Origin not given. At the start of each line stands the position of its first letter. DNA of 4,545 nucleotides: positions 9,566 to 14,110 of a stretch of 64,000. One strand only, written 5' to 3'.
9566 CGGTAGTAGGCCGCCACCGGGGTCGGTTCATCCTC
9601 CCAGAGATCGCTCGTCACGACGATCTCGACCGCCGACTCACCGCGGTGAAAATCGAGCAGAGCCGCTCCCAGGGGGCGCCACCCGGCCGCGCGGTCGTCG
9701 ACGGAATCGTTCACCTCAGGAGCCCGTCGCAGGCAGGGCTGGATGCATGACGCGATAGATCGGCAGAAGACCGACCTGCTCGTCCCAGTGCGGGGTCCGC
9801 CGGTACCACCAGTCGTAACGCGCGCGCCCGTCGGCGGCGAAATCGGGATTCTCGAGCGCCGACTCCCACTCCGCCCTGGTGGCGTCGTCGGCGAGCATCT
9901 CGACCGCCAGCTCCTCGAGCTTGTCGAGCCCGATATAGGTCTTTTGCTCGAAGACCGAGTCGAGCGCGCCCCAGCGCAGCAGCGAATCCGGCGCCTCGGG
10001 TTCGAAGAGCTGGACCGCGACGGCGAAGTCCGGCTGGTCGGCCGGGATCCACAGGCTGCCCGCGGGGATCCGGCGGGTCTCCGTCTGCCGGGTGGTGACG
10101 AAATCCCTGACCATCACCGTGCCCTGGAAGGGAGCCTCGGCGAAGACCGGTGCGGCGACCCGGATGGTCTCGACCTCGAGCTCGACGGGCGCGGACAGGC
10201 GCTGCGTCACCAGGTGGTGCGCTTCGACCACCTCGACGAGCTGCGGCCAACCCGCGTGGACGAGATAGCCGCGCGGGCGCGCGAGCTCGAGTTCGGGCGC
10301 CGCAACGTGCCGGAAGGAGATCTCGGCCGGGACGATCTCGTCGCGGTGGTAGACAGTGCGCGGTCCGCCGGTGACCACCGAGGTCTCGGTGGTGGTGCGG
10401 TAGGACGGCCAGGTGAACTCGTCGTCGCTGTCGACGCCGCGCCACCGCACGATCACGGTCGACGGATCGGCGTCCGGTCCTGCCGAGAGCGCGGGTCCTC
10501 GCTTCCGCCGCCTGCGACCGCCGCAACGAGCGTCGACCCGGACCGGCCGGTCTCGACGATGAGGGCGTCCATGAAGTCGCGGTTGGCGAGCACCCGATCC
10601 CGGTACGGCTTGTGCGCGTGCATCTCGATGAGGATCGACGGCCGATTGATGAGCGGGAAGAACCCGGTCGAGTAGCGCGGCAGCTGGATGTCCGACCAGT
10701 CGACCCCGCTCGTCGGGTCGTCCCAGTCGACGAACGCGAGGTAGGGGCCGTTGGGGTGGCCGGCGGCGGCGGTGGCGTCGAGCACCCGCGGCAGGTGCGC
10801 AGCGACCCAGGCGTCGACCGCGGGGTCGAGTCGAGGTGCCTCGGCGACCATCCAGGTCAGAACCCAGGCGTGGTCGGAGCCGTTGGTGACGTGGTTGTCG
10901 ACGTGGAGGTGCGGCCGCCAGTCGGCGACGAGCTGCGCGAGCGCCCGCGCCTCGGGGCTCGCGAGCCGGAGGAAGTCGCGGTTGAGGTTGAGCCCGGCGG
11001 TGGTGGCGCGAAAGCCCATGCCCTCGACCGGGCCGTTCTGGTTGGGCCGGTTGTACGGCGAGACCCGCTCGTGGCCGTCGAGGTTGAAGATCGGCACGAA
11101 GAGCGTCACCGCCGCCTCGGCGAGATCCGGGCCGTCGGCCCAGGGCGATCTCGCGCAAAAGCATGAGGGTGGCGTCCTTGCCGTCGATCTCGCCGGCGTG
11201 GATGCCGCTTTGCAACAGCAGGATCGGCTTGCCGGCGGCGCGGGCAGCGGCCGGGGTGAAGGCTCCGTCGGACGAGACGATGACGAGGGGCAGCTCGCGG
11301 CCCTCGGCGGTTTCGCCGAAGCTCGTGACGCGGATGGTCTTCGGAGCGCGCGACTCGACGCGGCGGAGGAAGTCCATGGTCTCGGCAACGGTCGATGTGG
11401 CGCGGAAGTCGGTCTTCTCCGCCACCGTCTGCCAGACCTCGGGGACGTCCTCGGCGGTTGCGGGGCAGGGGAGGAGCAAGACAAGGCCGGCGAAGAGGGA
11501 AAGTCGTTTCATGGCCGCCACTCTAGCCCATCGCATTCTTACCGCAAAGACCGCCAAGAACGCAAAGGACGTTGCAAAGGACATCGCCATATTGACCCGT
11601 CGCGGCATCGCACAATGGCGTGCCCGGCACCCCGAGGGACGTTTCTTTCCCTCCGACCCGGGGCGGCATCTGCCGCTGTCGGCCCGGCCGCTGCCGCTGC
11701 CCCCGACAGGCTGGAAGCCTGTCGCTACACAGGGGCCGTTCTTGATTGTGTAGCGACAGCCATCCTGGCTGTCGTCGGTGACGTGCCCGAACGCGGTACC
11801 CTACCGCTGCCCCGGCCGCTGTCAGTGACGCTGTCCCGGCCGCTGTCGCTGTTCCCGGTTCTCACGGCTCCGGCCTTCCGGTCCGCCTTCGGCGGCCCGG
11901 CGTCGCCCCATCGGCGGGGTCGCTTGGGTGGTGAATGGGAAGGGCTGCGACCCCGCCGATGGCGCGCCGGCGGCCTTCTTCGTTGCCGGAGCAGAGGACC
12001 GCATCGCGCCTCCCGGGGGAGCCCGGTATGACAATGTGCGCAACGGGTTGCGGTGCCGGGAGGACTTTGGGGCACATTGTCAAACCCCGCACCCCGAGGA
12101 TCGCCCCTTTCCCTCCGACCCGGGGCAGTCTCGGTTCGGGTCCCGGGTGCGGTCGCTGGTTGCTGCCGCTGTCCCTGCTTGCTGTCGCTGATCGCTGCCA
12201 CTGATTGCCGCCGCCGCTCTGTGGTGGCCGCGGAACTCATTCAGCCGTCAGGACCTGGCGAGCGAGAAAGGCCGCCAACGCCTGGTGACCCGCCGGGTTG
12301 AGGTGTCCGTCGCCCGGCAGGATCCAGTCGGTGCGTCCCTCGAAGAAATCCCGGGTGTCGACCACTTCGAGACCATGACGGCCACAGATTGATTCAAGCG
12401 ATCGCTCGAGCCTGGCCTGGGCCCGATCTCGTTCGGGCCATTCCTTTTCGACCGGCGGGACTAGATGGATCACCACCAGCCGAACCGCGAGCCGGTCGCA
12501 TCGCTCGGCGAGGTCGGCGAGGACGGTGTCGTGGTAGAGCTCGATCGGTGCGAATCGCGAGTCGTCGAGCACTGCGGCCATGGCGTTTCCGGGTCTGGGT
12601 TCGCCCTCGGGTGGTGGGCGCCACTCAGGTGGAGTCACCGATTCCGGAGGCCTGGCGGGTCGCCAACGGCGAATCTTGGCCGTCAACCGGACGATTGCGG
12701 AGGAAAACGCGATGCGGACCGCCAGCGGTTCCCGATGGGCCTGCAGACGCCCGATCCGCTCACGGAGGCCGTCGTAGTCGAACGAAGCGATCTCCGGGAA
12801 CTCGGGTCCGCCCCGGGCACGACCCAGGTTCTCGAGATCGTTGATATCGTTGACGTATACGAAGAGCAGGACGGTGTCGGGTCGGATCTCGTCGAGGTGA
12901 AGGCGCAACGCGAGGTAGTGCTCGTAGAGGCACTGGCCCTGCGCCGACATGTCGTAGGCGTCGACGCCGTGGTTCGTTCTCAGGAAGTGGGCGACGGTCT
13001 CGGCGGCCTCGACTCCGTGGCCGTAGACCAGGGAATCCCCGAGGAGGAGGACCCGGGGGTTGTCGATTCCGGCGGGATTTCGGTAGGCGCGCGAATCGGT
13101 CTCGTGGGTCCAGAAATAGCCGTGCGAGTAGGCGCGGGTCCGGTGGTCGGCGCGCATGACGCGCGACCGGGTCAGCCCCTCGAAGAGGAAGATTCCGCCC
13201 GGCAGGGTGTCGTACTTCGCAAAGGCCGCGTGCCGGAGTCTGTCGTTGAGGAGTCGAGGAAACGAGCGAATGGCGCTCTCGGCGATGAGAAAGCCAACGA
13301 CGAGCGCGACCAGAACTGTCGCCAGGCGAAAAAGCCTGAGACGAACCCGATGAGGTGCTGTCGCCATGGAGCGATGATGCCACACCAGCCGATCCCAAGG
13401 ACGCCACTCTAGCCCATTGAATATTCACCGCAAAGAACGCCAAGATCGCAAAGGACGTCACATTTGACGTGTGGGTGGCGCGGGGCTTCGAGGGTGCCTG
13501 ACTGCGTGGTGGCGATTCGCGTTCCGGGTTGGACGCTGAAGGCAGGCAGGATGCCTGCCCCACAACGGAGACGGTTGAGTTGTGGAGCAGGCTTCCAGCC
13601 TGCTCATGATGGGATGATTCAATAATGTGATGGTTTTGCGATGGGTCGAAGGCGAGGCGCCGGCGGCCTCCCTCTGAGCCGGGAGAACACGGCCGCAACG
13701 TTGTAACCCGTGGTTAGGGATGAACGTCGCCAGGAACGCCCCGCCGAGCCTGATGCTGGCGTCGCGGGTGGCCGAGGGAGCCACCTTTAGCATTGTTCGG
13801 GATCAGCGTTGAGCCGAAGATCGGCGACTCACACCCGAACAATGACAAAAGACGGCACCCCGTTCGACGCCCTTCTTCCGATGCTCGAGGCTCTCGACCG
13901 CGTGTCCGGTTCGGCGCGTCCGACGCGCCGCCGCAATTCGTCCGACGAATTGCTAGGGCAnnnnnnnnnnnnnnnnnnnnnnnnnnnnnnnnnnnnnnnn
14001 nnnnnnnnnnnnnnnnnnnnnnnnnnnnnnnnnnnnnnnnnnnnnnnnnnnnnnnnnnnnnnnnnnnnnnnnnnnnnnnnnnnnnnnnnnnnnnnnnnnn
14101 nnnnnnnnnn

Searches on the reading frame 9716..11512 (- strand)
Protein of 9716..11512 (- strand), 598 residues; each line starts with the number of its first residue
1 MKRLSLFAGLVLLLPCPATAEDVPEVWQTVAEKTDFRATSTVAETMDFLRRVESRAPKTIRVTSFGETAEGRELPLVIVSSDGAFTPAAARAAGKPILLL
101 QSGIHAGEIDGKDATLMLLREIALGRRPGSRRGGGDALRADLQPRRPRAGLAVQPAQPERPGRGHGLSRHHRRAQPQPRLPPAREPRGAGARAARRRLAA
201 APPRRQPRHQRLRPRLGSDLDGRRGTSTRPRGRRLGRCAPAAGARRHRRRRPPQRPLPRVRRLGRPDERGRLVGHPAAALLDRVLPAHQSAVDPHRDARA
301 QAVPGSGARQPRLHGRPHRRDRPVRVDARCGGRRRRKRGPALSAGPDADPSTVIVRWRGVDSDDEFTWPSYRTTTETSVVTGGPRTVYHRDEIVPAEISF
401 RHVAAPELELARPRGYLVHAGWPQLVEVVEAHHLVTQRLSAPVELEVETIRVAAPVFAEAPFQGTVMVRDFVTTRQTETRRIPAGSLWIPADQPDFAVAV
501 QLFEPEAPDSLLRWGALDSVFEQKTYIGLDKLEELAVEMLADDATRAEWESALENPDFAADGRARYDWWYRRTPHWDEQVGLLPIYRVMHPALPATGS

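Call 64: search_protein_families(library=pfam, proteins=[window:9716-11512:-], max_evalue=0.00001)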
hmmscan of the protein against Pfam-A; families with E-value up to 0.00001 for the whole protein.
window:9716-11512:- (598 aa): 1 family
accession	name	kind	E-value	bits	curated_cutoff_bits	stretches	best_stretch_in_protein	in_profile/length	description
PF00246.29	Peptidase_M14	-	8.3e-10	39.2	21.6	1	47-122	3-73/286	Zinc carboxypeptidase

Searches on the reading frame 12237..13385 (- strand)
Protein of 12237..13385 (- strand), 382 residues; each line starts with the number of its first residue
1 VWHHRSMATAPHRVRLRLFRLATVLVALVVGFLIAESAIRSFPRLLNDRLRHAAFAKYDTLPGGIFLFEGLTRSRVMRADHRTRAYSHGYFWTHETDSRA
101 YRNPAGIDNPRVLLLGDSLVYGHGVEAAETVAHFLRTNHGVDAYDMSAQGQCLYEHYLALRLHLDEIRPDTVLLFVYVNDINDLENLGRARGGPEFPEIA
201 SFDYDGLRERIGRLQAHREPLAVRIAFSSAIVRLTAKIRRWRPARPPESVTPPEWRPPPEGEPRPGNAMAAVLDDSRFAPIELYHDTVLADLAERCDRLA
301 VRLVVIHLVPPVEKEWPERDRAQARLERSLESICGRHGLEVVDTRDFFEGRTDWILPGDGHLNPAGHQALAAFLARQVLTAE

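Call 63: find_encoding_contigs(protein=window:12237-13385:-, flank=10000, max_places=4)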
Protein window:12237-13385:- (382 aa): no gene with exactly this product is on record in the collection.

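Call 64: search_protein_families(library=pfam, proteins=[window:12237-13385:-], max_evalue=0.00001)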
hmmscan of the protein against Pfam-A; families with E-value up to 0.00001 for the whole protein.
window:12237-13385:- (382 aa): 2 families
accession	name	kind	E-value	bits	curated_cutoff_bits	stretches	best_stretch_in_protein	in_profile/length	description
PF13472.12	Lipase_GDSL_2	-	8.4e-15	56.2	32.9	1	115-369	2-178/178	GDSL-like Lipase/Acylhydrolase family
PF00657.28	Lipase_GDSL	-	1.4e-06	29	23.6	0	287-372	105-206/208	GDSL-like Lipase/Acylhydrolase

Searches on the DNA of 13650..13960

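Call 16: search_rna_families(source=window, start=13650, end=13960, threshold=evalue, max_evalue=10)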
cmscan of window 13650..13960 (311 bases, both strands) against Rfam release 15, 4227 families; matches with E-value up to 10: 2.
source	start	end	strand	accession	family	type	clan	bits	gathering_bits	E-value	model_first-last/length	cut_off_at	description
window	13650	13714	-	RF01547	TB6Cs1H3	Gene; snRNA; snoRNA; HACA-box;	-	14.6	40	2.9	1-56/64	3'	Trypanosomatid snoRNA TB6Cs1H3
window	13653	13694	-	RF00454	p27_CRE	Cis-reg;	-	13.4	42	5.3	9-52/59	no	p27 cis-regulatory element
